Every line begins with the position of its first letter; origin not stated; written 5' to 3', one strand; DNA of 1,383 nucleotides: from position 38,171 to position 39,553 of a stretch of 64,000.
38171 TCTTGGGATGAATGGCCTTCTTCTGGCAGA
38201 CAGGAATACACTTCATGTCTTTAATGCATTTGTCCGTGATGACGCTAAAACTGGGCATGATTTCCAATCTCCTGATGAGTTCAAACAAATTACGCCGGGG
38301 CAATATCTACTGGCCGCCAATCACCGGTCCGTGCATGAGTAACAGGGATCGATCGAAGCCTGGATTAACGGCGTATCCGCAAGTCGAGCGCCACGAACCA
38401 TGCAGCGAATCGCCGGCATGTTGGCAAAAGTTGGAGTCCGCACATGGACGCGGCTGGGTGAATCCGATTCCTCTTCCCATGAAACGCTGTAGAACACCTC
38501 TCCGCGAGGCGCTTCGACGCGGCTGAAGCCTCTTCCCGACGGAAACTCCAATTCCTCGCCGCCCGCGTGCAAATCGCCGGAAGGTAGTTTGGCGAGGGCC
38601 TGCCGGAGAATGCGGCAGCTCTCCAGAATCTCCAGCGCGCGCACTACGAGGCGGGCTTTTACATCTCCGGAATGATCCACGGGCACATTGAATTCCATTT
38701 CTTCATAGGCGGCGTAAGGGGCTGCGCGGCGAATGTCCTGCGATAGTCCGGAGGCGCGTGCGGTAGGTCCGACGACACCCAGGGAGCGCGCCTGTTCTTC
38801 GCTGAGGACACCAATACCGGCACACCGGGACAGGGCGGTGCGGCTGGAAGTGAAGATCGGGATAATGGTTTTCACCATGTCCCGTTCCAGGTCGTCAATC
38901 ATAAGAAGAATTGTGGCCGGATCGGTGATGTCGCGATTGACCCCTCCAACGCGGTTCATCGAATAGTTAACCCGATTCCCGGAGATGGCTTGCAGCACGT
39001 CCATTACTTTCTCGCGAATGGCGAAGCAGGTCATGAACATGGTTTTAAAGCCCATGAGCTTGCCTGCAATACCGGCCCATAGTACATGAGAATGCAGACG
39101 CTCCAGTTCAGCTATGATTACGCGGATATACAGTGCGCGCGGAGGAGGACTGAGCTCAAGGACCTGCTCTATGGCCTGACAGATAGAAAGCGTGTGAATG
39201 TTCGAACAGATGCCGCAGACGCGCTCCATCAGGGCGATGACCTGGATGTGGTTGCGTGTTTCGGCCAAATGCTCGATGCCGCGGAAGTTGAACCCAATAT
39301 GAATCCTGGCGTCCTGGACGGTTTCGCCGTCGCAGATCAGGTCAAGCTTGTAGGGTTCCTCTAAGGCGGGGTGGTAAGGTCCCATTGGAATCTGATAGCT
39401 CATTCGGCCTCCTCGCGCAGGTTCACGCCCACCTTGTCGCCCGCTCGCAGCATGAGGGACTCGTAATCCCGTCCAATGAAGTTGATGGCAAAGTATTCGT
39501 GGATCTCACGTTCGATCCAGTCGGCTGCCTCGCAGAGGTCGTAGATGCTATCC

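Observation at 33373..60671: Candidate 'aldehyde hydrogenlyase'-type supermodule: group 4 hydrogenase, Moco genes, sigma-54 activator and Mop operon in one 27-kb block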

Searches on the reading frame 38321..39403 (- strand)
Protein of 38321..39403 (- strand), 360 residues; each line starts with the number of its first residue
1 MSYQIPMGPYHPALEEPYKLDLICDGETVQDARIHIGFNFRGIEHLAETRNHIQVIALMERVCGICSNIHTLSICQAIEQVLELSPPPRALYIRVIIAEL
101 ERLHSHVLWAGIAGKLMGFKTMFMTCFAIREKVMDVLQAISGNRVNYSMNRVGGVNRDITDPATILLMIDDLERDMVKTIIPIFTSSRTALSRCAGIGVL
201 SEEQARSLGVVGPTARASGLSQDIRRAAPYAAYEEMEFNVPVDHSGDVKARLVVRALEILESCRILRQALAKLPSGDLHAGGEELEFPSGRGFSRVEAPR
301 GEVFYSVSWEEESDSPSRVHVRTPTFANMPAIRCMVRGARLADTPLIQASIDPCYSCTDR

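Call 4: search_protein_families(library=pfam, proteins=[window:38321-39403:-])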
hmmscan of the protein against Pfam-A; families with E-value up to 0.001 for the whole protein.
window:38321-39403:- (360 aa): 2 families
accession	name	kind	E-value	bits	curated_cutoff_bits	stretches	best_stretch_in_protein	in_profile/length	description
PF00346.24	Complex1_49kDa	-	6e-65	219.4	24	2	117-281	2-167/271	Respiratory-chain NADH dehydrogenase, 49 Kd subunit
PF00374.24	NiFeSe_Hases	-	5.7e-12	45.8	25.8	1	41-109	1-69/508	Nickel-dependent hydrogenase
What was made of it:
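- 38321..39403 (-): [NiFe] hydrogenase large subunit, group 4. Pfam Complex1_49kDa + NiFeSe_Hases (call 4).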

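Call 13: find_homologous_proteins(query=window:38321-39403:-, max_evalue=1e-20)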
Query window:38321-39403:- (360 aa): 7149 proteins with E <= 1e-20 among 8000 candidates; the best 120 are listed.
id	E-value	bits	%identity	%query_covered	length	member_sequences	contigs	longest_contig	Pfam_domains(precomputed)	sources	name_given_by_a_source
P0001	1.3e-239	812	100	100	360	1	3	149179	PF00374.25,PF00346.25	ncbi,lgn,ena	-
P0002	4.3e-222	754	91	100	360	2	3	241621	PF00374.25,PF00346.25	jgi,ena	jgi:Ni,Fe-hydrogenase III large subunit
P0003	3.3e-214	728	89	100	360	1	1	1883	PF00374.25,PF00346.25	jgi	jgi:Ni,Fe-hydrogenase III large subunit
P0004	2.4e-209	712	87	100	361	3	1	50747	PF00374.25,PF00346.25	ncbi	-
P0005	8.0e-207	704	83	100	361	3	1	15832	PF00374.25,PF00346.25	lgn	-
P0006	7.0e-206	701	84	100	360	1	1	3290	PF00374.25,PF00346.25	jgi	jgi:Ni,Fe-hydrogenase III large subunit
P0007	1.2e-201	687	84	100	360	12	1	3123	PF00374.25,PF00346.25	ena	-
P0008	7.0e-200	681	80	100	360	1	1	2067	PF00374.25,PF00346.25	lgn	-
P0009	1.4e-195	667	79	100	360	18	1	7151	PF00374.25,PF00346.25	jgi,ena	-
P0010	1.7e-195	667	79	100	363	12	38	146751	PF00374.25,PF00346.25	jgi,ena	jgi:Ni,Fe-hydrogenase III large subunit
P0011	3.9e-195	666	79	100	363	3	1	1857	PF00374.25,PF00346.25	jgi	-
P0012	9.6e-195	664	80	100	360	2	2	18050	PF00374.25,PF00346.25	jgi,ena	jgi:Ni,Fe-hydrogenase III large subunit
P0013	1.4e-194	664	79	100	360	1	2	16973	PF00374.25,PF00346.25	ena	-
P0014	2.4e-194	663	80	100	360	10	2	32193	PF00374.25,PF00346.25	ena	-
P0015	2.7e-194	663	78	100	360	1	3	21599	PF00374.25,PF00346.25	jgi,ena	jgi:Ni,Fe-hydrogenase III large subunit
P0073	9.7e-191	651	78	100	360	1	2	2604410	PF00374.25,PF00346.25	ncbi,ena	-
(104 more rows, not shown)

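Call 14: find_encoding_contigs(protein=P0001, flank=10000, max_places=3)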
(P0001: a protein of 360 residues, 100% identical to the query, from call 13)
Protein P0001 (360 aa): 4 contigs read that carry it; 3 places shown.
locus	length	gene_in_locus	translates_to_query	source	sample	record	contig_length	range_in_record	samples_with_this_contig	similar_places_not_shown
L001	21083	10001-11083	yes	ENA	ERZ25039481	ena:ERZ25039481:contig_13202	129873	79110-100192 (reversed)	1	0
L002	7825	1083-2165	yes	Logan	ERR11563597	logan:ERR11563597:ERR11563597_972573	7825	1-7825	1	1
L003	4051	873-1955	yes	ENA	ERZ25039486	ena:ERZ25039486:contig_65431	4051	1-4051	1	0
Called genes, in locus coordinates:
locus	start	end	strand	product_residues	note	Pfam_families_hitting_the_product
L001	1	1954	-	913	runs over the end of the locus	PF00111:Fer2 (weak), PF01799:Fer2_2, PF01315:Ald_Xan_dh_C, PF02738:MoCoBD_1, PF20256:MoCoBD_2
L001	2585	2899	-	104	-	PF02954:HTH_8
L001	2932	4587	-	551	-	PF26965:MimR_N, PF01590:GAF, PF00989:PAS, PF08448:PAS_4, PF00158:Sigma54_activat, PF01078:Mg_chelatase (faint), PF14532:Sigma54_activ_2, PF07728:AAA_5 (weak)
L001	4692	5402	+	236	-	-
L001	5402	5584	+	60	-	PF00361:Proton_antipo_M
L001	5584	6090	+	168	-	PF00361:Proton_antipo_M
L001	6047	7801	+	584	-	PF00361:Proton_antipo_M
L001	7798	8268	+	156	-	PF01058:Oxidored_q6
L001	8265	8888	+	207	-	PF00146:NADHdh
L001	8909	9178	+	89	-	-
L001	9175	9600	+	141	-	PF00037:Fer4 (faint), PF13237:Fer4_10 (weak), PF12838:Fer4_7, PF13187:Fer4_9 (weak)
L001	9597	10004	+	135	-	PF00329:Complex1_30kDa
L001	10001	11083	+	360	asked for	PF00374:NiFeSe_Hases, PF00346:Complex1_49kDa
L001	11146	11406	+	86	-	PF12837:Fer4_6 (faint), PF13237:Fer4_10 (weak), PF14697:Fer4_21 (faint), PF12838:Fer4_7, PF13187:Fer4_9 (weak), PF00037:Fer4 (weak)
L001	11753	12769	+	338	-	PF04055:Radical_SAM, PF06463:Mob_synth_C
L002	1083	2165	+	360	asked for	PF00374:NiFeSe_Hases, PF00346:Complex1_49kDa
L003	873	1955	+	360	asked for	PF00374:NiFeSe_Hases, PF00346:Complex1_49kDa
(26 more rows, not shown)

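Call 15: find_encoding_contigs(protein=P0002, flank=10000, max_places=3)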
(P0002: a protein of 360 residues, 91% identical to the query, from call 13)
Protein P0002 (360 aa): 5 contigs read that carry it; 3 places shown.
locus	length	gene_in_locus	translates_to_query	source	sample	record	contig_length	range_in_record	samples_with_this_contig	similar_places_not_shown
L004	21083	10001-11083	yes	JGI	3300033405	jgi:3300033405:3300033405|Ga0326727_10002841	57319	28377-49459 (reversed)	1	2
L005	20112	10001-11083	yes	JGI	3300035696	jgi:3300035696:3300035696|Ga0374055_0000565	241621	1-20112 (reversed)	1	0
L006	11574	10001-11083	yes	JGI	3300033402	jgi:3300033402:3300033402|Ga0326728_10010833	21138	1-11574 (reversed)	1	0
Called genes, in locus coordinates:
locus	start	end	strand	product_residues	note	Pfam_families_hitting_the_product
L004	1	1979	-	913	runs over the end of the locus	PF01799:Fer2_2, PF01315:Ald_Xan_dh_C, PF02738:MoCoBD_1, PF20256:MoCoBD_2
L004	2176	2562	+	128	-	-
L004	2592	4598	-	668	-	PF26965:MimR_N, PF01590:GAF, PF00989:PAS, PF08448:PAS_4, PF00158:Sigma54_activat, PF14532:Sigma54_activ_2, PF25601:AAA_lid_14, PF02954:HTH_8, +2 more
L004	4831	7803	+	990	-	PF00662:Proton_antipo_N, PF00361:Proton_antipo_M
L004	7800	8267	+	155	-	PF01058:Oxidored_q6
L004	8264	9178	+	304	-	PF00146:NADHdh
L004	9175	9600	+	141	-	PF00037:Fer4 (faint), PF12837:Fer4_6 (faint), PF12838:Fer4_7 (weak), PF13187:Fer4_9 (weak)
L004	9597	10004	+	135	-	PF00329:Complex1_30kDa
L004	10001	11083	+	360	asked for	PF00374:NiFeSe_Hases, PF00346:Complex1_49kDa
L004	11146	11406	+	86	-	PF13237:Fer4_10 (weak), PF14697:Fer4_21 (faint), PF12838:Fer4_7, PF13187:Fer4_9 (weak), PF00037:Fer4 (weak)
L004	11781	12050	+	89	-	-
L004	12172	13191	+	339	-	PF04055:Radical_SAM, PF06463:Mob_synth_C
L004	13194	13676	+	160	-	PF01967:MoaC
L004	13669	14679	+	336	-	PF03473:MOSC, PF00994:MoCF_biosynth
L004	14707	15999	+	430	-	PF03453:MoeA_N, PF00994:MoCF_biosynth, PF03454:MoeA_C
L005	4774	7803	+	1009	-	PF00662:Proton_antipo_N, PF00361:Proton_antipo_M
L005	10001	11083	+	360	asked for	PF00374:NiFeSe_Hases, PF00346:Complex1_49kDa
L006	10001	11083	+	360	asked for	PF00374:NiFeSe_Hases, PF00346:Complex1_49kDa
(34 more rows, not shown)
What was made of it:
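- On Sigma-54 regulon with an AcoR/MimR-type EBP: MimR_N is present in orthologues (calls 14, 15).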

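Call 16: find_related_loci(query=window:38321-39403:-, collection=genome_contigs, flank=10000)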
Query window:38321-39403:- (360 aa) in genome_contigs; peptide patterns used: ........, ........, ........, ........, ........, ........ (x = any residue, [..] = any of these).
48 stretches matched a pattern; 5 encode a relative of the query (tblastn E <= 1e-3); 5 distinct loci.
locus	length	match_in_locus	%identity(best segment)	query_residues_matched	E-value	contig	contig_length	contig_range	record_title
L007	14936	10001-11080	78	1-360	0e+0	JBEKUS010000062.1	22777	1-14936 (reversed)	MAG: Terracidiphilus sp. isolate SPRUCE 587 SPRUCE_587_62, whole genome shotgun sequence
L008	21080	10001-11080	74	1-360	0e+0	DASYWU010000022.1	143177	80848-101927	MAG TPA_asm: Terracidiphilus sp. isolate SMAG_U6289 k141_38651, whole genome shotgun sequence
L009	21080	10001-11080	75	1-360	0e+0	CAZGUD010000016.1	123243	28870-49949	MAG TPA_asm: uncultured Terracidiphilus sp. isolate binchicken_co3_260 genome assembly, contig: NODE_300_length_123243_c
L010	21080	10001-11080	67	1-360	1e-171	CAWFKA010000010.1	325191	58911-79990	MAG: uncultured Acidobacteriaceae bacterium isolate MFD06435.bin.3.5 genome assembly, contig: contig_74548, whole genome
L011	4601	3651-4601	77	1-317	7e-176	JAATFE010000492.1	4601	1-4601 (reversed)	MAG: Acidobacteriales bacterium isolate bin_175 k141_9333273, whole genome shotgun sequence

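Call 18: find_encoding_contigs(protein=P0073, flank=10000, max_places=2)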
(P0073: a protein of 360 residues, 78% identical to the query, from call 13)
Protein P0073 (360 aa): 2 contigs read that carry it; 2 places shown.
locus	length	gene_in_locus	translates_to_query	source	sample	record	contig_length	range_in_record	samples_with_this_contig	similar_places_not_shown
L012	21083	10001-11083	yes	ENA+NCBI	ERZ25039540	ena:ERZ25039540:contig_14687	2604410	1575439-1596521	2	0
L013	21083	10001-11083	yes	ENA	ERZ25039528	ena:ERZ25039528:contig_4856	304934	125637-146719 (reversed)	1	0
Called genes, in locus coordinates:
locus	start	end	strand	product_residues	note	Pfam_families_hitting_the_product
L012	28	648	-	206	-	-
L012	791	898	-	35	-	-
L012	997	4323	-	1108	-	PF01074:Glyco_hydro_38N, PF09261:Alpha-mann_mid, PF07748:Glyco_hydro_38C, PF17677:Glyco_hydro38C2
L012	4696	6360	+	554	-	PF00662:Proton_antipo_N, PF00361:Proton_antipo_M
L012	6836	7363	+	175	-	PF00361:Proton_antipo_M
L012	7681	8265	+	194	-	PF01058:Oxidored_q6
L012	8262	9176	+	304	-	PF00146:NADHdh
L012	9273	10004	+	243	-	PF00037:Fer4 (faint), PF12838:Fer4_7 (weak), PF13187:Fer4_9 (weak), PF13237:Fer4_10 (weak), PF00329:Complex1_30kDa (weak)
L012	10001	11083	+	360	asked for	PF00374:NiFeSe_Hases, PF00346:Complex1_49kDa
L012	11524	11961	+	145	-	PF20136:DUF6526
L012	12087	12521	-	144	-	PF01292:Ni_hydr_CYTB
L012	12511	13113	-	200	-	-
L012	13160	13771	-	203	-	PF14522:Cytochrome_C7 (faint), PF14537:Cytochrom_c3_2 (faint)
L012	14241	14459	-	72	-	-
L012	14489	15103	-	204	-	PF01292:Ni_hydr_CYTB (faint)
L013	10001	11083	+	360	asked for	PF00374:NiFeSe_Hases, PF00346:Complex1_49kDa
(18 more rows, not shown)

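Call 19: find_encoding_contigs(protein=P0004, flank=10000, max_places=2)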
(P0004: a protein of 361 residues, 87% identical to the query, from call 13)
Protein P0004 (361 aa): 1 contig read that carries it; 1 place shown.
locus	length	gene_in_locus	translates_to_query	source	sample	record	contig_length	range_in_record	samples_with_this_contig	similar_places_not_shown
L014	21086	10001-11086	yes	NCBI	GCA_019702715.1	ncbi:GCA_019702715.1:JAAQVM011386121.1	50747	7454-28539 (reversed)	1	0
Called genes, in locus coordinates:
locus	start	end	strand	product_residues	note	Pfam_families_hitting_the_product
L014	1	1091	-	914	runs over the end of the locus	PF01799:Fer2_2, PF01315:Ald_Xan_dh_C, PF02738:MoCoBD_1, PF20256:MoCoBD_2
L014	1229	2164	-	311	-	-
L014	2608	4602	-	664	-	PF26965:MimR_N, PF00989:PAS, PF08448:PAS_4, PF00158:Sigma54_activat, PF14532:Sigma54_activ_2, PF07728:AAA_5 (weak), PF25601:AAA_lid_14, PF02954:HTH_8, +4 more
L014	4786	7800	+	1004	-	PF00662:Proton_antipo_N, PF00361:Proton_antipo_M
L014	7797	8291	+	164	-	PF01058:Oxidored_q6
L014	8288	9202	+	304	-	PF00146:NADHdh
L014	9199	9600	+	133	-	PF13187:Fer4_9 (faint), PF12838:Fer4_7 (weak)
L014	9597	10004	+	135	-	PF00329:Complex1_30kDa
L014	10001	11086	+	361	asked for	PF00374:NiFeSe_Hases, PF00346:Complex1_49kDa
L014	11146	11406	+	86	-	PF13237:Fer4_10 (weak), PF12837:Fer4_6 (faint), PF14697:Fer4_21 (faint), PF12838:Fer4_7, PF00037:Fer4 (weak)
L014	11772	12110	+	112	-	-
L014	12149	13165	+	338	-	PF04055:Radical_SAM, PF06463:Mob_synth_C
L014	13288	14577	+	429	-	PF03453:MoeA_N, PF00994:MoCF_biosynth, PF03454:MoeA_C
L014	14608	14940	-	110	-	-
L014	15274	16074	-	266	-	PF00072:Response_reg (weak), PF00196:GerE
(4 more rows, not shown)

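Call 20: find_encoding_contigs(protein=P0010, flank=10000, max_places=3)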
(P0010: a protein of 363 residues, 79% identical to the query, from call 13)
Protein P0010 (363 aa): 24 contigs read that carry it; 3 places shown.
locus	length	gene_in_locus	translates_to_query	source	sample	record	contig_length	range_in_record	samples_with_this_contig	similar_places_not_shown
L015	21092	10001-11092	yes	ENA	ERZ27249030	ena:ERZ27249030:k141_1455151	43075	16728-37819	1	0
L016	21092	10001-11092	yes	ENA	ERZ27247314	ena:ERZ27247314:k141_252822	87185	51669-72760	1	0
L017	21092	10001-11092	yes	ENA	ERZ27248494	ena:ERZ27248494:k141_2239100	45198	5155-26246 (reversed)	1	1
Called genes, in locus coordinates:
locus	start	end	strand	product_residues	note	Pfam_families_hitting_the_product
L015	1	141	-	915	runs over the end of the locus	PF00111:Fer2 (weak), PF13085:Fer2_3 (faint), PF01799:Fer2_2, PF01315:Ald_Xan_dh_C, PF02738:MoCoBD_1, PF20256:MoCoBD_2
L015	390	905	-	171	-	PF06496:DUF1097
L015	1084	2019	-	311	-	PF11231:DUF3034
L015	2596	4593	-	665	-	PF26965:MimR_N, PF01590:GAF, PF00989:PAS, PF08448:PAS_4, PF00158:Sigma54_activat, PF14532:Sigma54_activ_2, PF25601:AAA_lid_14, PF02954:HTH_8, +2 more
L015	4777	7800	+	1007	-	PF00662:Proton_antipo_N, PF00361:Proton_antipo_M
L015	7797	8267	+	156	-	PF01058:Oxidored_q6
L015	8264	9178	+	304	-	PF00146:NADHdh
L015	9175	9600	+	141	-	PF00037:Fer4 (faint), PF12838:Fer4_7, PF13187:Fer4_9 (weak)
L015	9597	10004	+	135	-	PF00329:Complex1_30kDa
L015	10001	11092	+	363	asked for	PF00374:NiFeSe_Hases, PF00346:Complex1_49kDa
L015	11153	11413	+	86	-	PF12797:Fer4_2 (faint), PF14697:Fer4_21 (faint), PF12837:Fer4_6 (faint), PF13237:Fer4_10 (faint), PF13187:Fer4_9 (weak), PF12838:Fer4_7, PF00037:Fer4 (weak)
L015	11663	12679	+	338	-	PF04055:Radical_SAM, PF06463:Mob_synth_C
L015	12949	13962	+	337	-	PF03473:MOSC, PF00994:MoCF_biosynth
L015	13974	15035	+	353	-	PF13489:Methyltransf_23, PF01209:Ubie_methyltran, PF13847:Methyltransf_31, PF08241:Methyltransf_11, PF08242:Methyltransf_12, PF13649:Methyltransf_25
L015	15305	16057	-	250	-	PF04366:Ysc84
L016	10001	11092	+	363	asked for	PF00374:NiFeSe_Hases, PF00346:Complex1_49kDa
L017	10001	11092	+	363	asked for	PF00374:NiFeSe_Hases, PF00346:Complex1_49kDa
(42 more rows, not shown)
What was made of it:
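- It is kept in loci with different flanking genes (calls 15, 19, 20). Flanking genes differ between carriers (calls 15, 19, 20).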

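Call 38: search_protein_families(library=ncbifam, proteins=[window:38321-39403:-], max_evalue=0.00001)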
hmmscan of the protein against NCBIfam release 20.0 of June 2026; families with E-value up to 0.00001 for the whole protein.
window:38321-39403:- (360 aa): 15 families
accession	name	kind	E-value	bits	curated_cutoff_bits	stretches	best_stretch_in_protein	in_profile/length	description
NF004739.1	PRK06075.1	equivalog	3.3e-93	312.5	360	2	3-279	1-278/384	NADH-quinone oxidoreductase subunit D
NF040602.1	F420_dehyd_FpoD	exception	2.1e-84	283.7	600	1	5-360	10-372/372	F420H2 dehydrogenase subunit FpoD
TIGR01962.1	NuoD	equivalog_domain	2.1e-78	263.9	459.35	2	3-288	3-289/386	NADH dehydrogenase (quinone) subunit D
NF008974.0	PRK12322.1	equivalog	2.7e-75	253.6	522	1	5-354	9-360/366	NADH-quinone oxidoreductase subunit D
NF009808.0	PRK13292.1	equivalog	9.8e-60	202.3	1156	2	5-277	410-683/791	NADH-quinone oxidoreductase subunit B/C/D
NF008728.0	PRK11742.1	equivalog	6.3e-57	193.3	840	1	7-280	219-493/598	NADH-quinone oxidoreductase subunit C/D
NF005649.0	PRK07415.1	equivalog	4.3e-54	184.1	583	1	5-278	13-288/394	NAD(P)H-quinone oxidoreductase subunit H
TIGR03295.1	frhA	equivalog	4.7e-15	55.5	392.5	1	40-165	40-172/412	coenzyme F420 hydrogenase subunit alpha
NF033181.1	NiFeSe_hydrog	equivalog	2.3e-12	46.6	600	1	19-108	17-105/507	nickel-dependent hydrogenase large subunit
NF045518.1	H2_NiFeSe_large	exception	1.2e-10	40.8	780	1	17-108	15-105/485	NiFeSe hydrogenase large subunit HysA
NF007778.0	PRK10467.1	equivalog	1.3e-10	40.2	969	1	28-146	27-143/567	hydrogenase 2 large subunit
NF007550.0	PRK10170.1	equivalog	1.4e-08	33.6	1101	1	27-108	40-121/597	Ni/Fe-hydrogenase large subunit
NF041785.2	VhuA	equivalog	2.3e-08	33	800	0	27-108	26-106/418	F420-non-reducing hydrogenase Vhu subunit A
NF040828.1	sulfhyd_ShyA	equivalog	1.2e-07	31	700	1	19-118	16-117/415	NAD(P)-dependent hydrogenase/sulfhydrogenase 2 subunit alpha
NF040832.1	sulfhyd_HydA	equivalog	3.7e-06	26.3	880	0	20-108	19-107/426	NADPH-dependent hydrogenase/sulfhydrogenase 1 subunit alpha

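Call 39: search_solved_structures(query=window:38321-39403:-, max_evalue=1e-10)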
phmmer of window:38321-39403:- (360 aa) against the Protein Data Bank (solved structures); distinct sequences matched with E-value up to 1e-10: 56.
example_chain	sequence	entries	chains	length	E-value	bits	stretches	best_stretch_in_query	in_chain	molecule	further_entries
6cfw_L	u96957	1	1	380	4.4e-77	262.6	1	4-360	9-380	Membrane-bound hydrogenase subunit alpha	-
7z0s_E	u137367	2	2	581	8e-65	222.3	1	5-360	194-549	Formate hydrogenlyase subunit 5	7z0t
2fug_4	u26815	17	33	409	1.6e-52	181.9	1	5-282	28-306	NADH-quinone oxidoreductase chain 4 | NADH-QUINONE OXIDOREDUCTASE SUBUNIT 4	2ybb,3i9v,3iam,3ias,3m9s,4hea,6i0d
7q5y_B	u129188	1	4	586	2.5e-52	181.2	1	7-274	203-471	NADH-quinone oxidoreductase subunit C/D 2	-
8e9g_D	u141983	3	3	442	2.8e-50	174.5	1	5-289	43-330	NADH-quinone oxidoreductase subunit D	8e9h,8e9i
7arc_D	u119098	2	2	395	2.1e-49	171.6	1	3-292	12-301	ND7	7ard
8qby_D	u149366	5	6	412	2.5e-49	171.4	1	3-283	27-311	NADH-quinone oxidoreductase subunit D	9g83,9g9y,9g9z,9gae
6hum_H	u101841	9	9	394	5.1e-49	170.3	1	5-277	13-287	NAD(P)H-quinone oxidoreductase subunit H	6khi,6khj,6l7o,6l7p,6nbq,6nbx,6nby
7zm7_C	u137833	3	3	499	7e-49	169.9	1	3-279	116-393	NADH-ubiquinone oxidoreductase 49 kDa subunit-like protein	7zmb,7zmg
9f5x_E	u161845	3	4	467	3.8e-48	167.4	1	3-278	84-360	NADH:ubiquinone oxidoreductase 49 kD subunit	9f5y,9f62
6u8y_L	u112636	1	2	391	7.6e-48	166.5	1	2-359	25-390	NADH dehydrogenase subunit D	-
7wfg_H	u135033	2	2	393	1e-47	166.1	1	5-300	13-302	NAD(P)H-quinone oxidoreductase subunit H, chloroplastic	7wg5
7eu3_H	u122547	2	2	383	1.8e-47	165.3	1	5-277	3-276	NAD(P)H-quinone oxidoreductase subunit H, chloroplastic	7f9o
7vb7_Q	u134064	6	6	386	2.5e-47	164.8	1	5-285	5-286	NADH dehydrogenase [ubiquinone] iron-sulfur protein 2, mitochondrial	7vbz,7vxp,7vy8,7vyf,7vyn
7vbn_Q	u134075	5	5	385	2.7e-47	164.6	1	5-285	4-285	NADH dehydrogenase [ubiquinone] iron-sulfur protein 2, mitochondrial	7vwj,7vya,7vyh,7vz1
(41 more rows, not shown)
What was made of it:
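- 38321..39403 (-): The best solved relatives are P. furiosus MBH 6cfw_L (4e-77) and then HycE 7z0s_E (call 39).
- Closest known: Formate hydrogenlyase. Same: HycE is the second-best solved relative of the large subunit (call 39).
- Closest known: Pyrococcus furiosus AOR/POR -> ferredoxin -> MBH. Same: MBH is the closest solved structure to this large subunit (6cfw_L, 4e-77, call 39).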

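Call 56: find_related_loci(query=A4, collection=metagenome_contigs, flank=10000)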
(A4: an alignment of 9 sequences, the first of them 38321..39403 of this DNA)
Query A4 (360 aa) in metagenome_contigs; peptide patterns used: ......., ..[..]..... (x = any residue, [..] = any of these).
600 stretches matched a pattern (row limit reached: there are more); 559 encode a relative of the query (tblastn E <= 1e-3); the best 80 are kept; 80 distinct loci.
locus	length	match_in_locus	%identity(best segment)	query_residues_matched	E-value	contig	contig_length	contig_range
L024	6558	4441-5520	79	1-360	0e+0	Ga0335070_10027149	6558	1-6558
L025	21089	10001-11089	78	1-360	0e+0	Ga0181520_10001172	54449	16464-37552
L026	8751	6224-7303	79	1-360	0e+0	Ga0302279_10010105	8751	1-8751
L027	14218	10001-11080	79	1-360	0e+0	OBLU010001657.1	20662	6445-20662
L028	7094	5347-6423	80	1-360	0e+0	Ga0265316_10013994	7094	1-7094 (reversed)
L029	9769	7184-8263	79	1-360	0e+0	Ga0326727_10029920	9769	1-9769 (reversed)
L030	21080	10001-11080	79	1-360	0e+0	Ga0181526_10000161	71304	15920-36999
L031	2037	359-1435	80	1-359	0e+0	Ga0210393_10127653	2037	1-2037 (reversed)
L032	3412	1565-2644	80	1-360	0e+0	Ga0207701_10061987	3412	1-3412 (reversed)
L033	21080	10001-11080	78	1-360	0e+0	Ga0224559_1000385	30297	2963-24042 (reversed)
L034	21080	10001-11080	79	1-360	0e+0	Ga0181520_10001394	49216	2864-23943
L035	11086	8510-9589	79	1-360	0e+0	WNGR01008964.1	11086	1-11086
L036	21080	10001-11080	80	1-360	0e+0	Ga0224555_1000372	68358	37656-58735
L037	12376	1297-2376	79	1-360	0e+0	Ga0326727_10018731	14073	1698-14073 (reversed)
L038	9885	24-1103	79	1-360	0e+0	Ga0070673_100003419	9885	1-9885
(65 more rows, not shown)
